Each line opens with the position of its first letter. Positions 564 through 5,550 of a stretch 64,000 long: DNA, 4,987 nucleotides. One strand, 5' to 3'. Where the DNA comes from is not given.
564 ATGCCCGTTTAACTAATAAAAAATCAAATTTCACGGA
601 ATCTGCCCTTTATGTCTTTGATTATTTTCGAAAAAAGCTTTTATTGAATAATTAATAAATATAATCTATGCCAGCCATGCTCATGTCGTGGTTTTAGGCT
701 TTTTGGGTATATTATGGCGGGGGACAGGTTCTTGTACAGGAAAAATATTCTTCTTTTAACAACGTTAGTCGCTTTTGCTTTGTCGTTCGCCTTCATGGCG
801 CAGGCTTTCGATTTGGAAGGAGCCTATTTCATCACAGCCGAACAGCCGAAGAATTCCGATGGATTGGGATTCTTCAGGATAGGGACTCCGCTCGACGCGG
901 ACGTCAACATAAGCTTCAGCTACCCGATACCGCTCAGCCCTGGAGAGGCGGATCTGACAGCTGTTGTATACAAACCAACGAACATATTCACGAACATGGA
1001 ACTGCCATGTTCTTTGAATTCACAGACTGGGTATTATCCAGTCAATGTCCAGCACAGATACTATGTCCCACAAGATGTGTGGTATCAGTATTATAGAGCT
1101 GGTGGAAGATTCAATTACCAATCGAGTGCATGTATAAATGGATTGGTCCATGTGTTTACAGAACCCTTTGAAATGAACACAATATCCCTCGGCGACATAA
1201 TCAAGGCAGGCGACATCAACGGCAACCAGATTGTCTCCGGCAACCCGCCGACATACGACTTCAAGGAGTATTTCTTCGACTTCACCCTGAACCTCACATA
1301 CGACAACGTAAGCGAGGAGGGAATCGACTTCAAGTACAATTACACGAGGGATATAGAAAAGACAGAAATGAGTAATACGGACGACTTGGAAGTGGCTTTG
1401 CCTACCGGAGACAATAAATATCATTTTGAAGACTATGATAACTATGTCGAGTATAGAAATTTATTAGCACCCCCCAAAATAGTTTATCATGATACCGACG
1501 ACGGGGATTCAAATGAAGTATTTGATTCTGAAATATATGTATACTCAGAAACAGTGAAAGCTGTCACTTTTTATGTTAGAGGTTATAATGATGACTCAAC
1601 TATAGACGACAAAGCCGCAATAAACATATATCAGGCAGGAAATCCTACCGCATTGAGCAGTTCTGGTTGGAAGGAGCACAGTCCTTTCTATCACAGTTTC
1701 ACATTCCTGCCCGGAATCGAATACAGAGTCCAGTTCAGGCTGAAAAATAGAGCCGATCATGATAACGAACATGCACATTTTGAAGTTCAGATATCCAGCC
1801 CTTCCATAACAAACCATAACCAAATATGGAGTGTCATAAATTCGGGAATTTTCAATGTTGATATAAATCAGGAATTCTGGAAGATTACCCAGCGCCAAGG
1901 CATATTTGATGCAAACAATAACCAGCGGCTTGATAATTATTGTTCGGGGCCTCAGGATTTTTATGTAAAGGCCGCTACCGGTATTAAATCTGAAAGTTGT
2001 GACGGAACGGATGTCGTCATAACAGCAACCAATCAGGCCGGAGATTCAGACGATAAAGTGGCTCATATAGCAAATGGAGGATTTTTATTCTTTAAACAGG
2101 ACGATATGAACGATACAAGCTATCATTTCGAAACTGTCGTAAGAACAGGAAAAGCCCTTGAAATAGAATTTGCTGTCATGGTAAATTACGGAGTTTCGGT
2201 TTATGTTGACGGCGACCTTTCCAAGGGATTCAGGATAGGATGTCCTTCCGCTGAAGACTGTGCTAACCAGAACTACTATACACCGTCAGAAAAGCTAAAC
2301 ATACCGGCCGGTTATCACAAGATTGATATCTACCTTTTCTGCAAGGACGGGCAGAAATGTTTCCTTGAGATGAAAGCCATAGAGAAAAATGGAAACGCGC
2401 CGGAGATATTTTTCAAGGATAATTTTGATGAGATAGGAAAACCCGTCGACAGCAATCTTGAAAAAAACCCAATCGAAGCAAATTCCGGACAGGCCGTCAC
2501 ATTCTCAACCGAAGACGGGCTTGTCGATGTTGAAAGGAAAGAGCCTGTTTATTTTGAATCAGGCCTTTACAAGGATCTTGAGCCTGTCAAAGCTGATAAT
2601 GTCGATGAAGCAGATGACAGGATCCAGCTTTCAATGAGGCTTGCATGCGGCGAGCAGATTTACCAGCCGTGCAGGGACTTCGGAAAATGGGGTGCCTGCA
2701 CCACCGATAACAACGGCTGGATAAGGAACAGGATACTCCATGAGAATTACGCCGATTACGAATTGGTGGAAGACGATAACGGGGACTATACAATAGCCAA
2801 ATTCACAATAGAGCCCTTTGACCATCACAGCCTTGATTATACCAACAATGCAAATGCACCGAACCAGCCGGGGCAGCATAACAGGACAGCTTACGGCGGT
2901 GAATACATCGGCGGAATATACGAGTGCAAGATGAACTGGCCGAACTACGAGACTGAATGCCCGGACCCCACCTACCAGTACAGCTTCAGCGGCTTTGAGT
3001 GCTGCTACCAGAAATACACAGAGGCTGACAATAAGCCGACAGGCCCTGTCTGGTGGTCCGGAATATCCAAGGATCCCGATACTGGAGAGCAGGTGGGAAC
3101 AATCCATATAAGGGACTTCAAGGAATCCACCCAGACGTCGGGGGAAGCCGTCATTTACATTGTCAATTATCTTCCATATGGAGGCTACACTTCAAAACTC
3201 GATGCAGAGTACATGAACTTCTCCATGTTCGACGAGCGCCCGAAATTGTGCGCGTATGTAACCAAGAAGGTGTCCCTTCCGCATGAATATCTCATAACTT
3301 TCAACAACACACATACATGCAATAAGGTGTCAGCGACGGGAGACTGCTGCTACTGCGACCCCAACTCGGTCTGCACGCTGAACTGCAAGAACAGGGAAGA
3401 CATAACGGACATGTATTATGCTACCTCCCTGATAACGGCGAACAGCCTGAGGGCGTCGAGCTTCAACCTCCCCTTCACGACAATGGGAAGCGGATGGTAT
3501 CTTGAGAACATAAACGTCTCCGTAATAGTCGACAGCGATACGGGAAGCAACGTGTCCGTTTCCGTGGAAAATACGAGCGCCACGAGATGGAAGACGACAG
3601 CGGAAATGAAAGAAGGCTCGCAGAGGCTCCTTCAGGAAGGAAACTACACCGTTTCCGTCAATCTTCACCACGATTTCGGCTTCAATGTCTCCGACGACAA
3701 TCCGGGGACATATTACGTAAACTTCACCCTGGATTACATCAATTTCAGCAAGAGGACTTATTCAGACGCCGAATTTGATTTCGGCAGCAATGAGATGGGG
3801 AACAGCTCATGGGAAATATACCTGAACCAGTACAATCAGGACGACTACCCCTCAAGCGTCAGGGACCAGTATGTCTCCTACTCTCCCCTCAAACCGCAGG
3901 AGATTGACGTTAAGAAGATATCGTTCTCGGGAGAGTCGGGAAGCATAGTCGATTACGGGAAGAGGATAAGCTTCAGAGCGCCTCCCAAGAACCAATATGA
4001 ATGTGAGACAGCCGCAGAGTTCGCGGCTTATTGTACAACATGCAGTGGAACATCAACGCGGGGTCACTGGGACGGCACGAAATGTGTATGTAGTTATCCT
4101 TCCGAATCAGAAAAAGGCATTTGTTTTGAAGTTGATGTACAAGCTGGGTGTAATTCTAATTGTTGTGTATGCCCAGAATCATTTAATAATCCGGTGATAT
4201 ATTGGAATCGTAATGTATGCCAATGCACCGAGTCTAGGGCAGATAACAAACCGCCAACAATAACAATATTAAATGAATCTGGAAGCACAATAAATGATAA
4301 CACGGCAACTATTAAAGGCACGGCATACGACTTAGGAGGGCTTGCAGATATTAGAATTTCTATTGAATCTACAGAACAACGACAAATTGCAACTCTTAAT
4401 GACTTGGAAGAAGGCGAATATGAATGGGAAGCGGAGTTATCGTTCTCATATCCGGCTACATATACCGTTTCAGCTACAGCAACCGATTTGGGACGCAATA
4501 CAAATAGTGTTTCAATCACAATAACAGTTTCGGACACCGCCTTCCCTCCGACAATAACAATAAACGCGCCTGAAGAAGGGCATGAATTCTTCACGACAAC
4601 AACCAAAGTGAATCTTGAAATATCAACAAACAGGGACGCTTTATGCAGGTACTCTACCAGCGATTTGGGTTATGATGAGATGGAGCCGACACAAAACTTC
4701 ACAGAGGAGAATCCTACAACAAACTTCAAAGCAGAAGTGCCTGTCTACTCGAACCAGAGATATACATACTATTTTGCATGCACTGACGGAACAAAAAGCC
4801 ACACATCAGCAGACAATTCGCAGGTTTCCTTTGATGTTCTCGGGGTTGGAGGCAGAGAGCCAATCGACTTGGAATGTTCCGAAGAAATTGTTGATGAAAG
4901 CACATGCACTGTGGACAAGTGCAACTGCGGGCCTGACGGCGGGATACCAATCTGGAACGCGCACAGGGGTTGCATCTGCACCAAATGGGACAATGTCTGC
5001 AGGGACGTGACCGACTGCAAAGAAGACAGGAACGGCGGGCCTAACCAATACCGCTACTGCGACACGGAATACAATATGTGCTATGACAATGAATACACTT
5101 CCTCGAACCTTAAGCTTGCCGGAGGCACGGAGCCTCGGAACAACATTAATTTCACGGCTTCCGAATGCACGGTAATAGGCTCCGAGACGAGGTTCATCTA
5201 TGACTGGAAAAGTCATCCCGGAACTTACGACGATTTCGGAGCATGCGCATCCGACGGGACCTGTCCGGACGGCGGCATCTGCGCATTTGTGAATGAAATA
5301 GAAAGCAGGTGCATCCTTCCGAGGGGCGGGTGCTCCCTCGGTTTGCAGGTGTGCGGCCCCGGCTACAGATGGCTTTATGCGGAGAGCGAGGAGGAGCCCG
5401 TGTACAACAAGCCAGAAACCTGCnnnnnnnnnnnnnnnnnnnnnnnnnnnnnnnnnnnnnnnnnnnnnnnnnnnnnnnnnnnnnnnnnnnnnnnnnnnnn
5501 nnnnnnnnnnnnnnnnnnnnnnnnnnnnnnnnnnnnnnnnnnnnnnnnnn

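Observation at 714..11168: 3,484-aa anchored surface protein with about 27 MopE/TSP3-like Cys-Asp repeats, a LamG lectin domain and Ig-like domains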

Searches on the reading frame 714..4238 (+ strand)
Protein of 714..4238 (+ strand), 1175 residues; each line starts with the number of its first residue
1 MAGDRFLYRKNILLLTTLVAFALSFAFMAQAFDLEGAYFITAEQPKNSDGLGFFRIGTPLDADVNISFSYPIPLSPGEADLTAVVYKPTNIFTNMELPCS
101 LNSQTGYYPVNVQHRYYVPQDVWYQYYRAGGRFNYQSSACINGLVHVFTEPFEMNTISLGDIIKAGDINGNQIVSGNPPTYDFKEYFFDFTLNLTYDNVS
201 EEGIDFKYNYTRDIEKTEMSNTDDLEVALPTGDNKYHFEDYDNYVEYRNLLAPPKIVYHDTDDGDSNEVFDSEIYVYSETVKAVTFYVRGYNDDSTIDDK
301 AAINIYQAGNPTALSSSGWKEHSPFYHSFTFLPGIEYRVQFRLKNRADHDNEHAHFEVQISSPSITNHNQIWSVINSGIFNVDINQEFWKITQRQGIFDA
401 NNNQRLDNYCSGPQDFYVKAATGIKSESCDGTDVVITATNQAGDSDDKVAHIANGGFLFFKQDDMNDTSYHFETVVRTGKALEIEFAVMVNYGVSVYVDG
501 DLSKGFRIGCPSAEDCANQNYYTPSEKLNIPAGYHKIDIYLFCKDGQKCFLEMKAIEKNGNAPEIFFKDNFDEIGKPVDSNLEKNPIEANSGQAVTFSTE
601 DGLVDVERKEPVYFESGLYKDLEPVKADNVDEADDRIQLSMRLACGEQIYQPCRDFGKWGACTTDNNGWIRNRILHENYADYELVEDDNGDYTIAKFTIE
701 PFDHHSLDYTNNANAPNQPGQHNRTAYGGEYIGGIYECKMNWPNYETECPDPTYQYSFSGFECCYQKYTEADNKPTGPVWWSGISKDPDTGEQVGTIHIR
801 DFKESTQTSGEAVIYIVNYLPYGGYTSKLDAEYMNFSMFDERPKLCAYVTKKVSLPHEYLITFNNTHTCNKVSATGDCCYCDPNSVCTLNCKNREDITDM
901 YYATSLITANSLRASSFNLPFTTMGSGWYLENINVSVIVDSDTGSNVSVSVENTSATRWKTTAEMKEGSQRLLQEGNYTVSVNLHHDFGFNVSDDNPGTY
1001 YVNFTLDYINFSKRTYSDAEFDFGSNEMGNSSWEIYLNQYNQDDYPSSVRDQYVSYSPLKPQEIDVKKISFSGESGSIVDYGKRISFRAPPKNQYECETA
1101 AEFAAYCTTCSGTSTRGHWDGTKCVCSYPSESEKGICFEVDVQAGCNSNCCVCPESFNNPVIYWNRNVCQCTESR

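Call 44: search_protein_representatives(protein=window:714-4238:+)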
Query: 1175 residues. Proteins with E-value up to 0.001 (for the whole library): 6; up to 1e-10: 5; up to 1e-30: 5. The best 6 are listed.
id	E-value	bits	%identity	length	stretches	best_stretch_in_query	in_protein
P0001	0.0e+00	2790.8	100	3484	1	1-1175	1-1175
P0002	0.0e+00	1026.1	59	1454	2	376-1088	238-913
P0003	4.6e-58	213.6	32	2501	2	180-1046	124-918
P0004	1.8e-48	181.8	32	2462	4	363-997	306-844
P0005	5.7e-47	176.9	33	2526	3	384-1021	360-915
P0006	6.0e-04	34.4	37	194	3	4-92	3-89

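Call 45: search_protein_families(library=pfam, proteins=[P0002, P0003, P0004, P0005, P0006], max_evalue=0.01)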
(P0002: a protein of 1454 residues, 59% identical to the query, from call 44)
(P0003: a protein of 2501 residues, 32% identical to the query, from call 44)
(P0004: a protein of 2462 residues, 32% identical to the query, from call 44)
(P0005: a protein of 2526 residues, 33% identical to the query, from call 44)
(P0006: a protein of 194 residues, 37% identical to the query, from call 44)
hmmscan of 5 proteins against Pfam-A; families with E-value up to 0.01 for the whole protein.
P0002 (1454 aa): 1 family
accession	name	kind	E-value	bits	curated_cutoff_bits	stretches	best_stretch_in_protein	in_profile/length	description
PF11617.13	Cu-binding_MopE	-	1.6e-08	35.1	27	2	1293-1310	13-30/30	Putative metal-binding motif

P0003 (2501 aa): 2 families
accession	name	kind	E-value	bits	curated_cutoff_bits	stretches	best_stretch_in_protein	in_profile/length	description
PF11617.13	Cu-binding_MopE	-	4.7e-64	212.7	27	12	1006-1025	11-30/30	Putative metal-binding motif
PF13385.13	Laminin_G_3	-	1.1e-20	74.8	27.6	1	1515-1656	12-150/151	Concanavalin A-like lectin/glucanases superfamily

P0004 (2462 aa): 3 families
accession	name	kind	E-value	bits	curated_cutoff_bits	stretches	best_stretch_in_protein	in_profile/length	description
PF11617.13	Cu-binding_MopE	-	5e-73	241.4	27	12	1228-1249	9-30/30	Putative metal-binding motif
PF13385.13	Laminin_G_3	-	1.3e-20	74.5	27.6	1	1524-1668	8-150/151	Concanavalin A-like lectin/glucanases superfamily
PF10102.14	DUF2341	-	2e-06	28.6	23.4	1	1406-1459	1-57/84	Domain of unknown function (DUF2341)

P0005 (2526 aa): 4 families
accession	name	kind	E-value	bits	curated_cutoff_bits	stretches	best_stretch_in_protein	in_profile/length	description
PF11617.13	Cu-binding_MopE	-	4.2e-70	232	27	15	1807-1824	13-30/30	Putative metal-binding motif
PF13385.13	Laminin_G_3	-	2.3e-13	51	27.6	1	1560-1705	9-150/151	Concanavalin A-like lectin/glucanases superfamily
PF07953.20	Toxin_R_bind_N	-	9.3e-06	25.9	23.8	1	1605-1664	88-151/191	Clostridium neurotoxin, N-terminal receptor binding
PF10102.14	DUF2341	-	0.0003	21.6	23.4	1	1441-1505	1-65/84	Domain of unknown function (DUF2341)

P0006 (194 aa): 0 families

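Call 46: list_cluster_members(proteins=[P0002, P0003, P0004, P0005, P0006])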
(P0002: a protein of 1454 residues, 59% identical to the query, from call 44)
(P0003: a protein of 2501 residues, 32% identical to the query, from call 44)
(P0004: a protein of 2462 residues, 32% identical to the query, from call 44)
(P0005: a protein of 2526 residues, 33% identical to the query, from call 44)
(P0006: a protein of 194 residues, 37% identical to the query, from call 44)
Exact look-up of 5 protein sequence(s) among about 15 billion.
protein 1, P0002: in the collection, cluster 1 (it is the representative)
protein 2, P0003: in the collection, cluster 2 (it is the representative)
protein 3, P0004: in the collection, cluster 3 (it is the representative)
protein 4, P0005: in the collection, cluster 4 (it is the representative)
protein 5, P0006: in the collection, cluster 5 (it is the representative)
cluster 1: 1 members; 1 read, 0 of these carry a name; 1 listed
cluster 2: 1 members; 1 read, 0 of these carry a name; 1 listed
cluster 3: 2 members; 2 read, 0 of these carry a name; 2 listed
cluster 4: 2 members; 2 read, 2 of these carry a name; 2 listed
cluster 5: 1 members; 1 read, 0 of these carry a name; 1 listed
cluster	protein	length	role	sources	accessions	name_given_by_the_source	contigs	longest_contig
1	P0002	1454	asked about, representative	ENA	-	-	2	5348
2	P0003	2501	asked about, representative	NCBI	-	-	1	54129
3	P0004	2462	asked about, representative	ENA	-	-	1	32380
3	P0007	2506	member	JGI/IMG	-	-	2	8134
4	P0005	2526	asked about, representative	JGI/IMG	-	hypothetical protein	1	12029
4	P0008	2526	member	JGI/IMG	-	hypothetical protein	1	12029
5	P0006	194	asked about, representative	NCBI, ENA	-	-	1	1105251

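Call 47: find_encoding_contigs(protein=P0003, flank=10000, max_places=3)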
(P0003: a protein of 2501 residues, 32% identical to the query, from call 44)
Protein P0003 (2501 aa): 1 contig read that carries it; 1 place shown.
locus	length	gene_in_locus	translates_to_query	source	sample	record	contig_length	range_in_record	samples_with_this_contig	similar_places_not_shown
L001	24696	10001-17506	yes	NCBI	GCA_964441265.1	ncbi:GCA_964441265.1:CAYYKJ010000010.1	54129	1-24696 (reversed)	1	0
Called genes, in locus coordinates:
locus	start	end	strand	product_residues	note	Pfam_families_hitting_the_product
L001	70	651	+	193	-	PF13412:HTH_24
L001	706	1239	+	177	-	PF24336:DUF7504, PF23365:DUF7090 (weak)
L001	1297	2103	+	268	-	PF01261:AP_endonuc_2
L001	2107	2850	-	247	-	PF01048:PNP_UDP_1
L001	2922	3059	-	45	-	PF01934:HepT-like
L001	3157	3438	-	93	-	-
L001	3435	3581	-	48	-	-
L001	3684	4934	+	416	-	-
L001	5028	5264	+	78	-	-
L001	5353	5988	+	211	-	PF00293:NUDIX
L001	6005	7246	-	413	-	PF00464:SHMT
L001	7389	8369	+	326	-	PF01946:Thi4 (faint), PF00890:FAD_binding_2 (faint), PF01134:GIDA (faint), PF01266:DAO (faint), PF07992:Pyr_redox_2, PF12831:FAD_oxidored (weak), PF13738:Pyr_redox_3, PF00070:Pyr_redox, +1 more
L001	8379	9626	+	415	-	PF02812:ELFV_dehydrog_N, PF00208:ELFV_dehydrog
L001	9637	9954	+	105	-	PF00085:Thioredoxin, PF13098:Thioredoxin_2, PF14595:Thioredoxin_9 (weak), PF13905:Thioredoxin_8 (faint)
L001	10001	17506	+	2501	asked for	PF11617:Cu-binding_MopE (faint), PF13385:Laminin_G_3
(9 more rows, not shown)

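Call 48: find_encoding_contigs(protein=P0004, flank=10000, max_places=3)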
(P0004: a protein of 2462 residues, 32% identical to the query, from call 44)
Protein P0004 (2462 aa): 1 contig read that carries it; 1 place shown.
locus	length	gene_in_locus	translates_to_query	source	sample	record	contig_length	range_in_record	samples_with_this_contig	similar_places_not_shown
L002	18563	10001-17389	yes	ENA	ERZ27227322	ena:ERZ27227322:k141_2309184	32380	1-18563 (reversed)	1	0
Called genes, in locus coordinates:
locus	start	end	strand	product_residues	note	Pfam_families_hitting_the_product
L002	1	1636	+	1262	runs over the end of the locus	PF00082:Peptidase_S8, PF00431:CUB, PF13750:Big_3_3 (faint), PF19077:Big_13 (weak)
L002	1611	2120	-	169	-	PF01569:PAP2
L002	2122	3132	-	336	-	PF00297:Ribosomal_L3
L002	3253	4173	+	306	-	PF23023:Anti-Pycsar_Apyc1, PF00753:Lactamase_B, PF12706:Lactamase_B_2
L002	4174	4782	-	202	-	-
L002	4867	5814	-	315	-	-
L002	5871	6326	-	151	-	PF01980:TrmO_N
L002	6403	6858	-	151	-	-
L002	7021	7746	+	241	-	PF13847:Methyltransf_31, PF08241:Methyltransf_11 (faint), PF08242:Methyltransf_12, PF13649:Methyltransf_25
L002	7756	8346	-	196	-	PF01909:NTP_transf_2, PF18765:Polbeta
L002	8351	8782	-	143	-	-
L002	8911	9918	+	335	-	PF01070:FMN_dh (weak), PF00478:IMPDH (weak), PF01070:FMN_dh, PF01645:Glu_synthase (weak)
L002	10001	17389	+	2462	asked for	PF11617:Cu-binding_MopE (weak), PF10102:DUF2341 (weak), PF13385:Laminin_G_3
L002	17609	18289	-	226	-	PF04055:Radical_SAM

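Call 95: find_encoding_contigs(protein=P0006, flank=10000, max_places=2)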
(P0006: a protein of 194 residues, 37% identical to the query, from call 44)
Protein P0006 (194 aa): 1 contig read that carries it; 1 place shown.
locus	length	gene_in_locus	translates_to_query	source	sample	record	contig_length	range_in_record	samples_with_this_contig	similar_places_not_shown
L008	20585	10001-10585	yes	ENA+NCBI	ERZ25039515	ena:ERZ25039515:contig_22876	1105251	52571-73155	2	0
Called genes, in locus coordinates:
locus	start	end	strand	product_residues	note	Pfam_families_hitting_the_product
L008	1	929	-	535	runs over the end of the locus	PF03169:OPT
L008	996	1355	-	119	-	-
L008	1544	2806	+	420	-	PF00365:PFK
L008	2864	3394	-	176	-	-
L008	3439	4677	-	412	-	PF00464:SHMT, PF00155:Aminotran_1_2 (weak)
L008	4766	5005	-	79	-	-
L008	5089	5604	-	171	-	PF02511:Thy1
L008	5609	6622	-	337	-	PF02511:Thy1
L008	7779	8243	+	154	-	PF07992:Pyr_redox_2, PF13738:Pyr_redox_3 (faint)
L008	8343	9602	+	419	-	PF02812:ELFV_dehydrog_N, PF00208:ELFV_dehydrog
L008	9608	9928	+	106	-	PF00085:Thioredoxin, PF13098:Thioredoxin_2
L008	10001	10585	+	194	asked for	-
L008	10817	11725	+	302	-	-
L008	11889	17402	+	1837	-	PF11617:Cu-binding_MopE (faint), PF13385:Laminin_G_3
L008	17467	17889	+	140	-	-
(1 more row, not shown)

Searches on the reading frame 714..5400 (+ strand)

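Call 22: search_solved_structures(query=window:714-5400:+, max_evalue=1, show_alignments=2)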
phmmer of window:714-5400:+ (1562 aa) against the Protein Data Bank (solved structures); distinct sequences matched with E-value up to 1: 0.

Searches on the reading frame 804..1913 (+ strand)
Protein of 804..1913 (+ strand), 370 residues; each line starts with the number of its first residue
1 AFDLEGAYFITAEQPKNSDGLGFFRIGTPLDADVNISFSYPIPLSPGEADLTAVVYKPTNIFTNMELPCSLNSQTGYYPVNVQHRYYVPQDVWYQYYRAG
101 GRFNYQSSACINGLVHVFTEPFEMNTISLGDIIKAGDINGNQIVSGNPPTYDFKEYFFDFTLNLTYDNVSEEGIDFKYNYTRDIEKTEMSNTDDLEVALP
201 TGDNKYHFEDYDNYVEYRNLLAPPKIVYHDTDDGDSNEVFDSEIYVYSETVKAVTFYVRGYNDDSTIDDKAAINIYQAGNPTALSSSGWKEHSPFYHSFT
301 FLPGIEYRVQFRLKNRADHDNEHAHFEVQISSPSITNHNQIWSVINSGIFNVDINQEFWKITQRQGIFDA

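Call 15: search_protein_families(library=pfam, proteins=[window:804-1913:+], max_evalue=1)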
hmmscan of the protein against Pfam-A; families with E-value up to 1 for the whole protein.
window:804-1913:+ (370 aa): 0 families
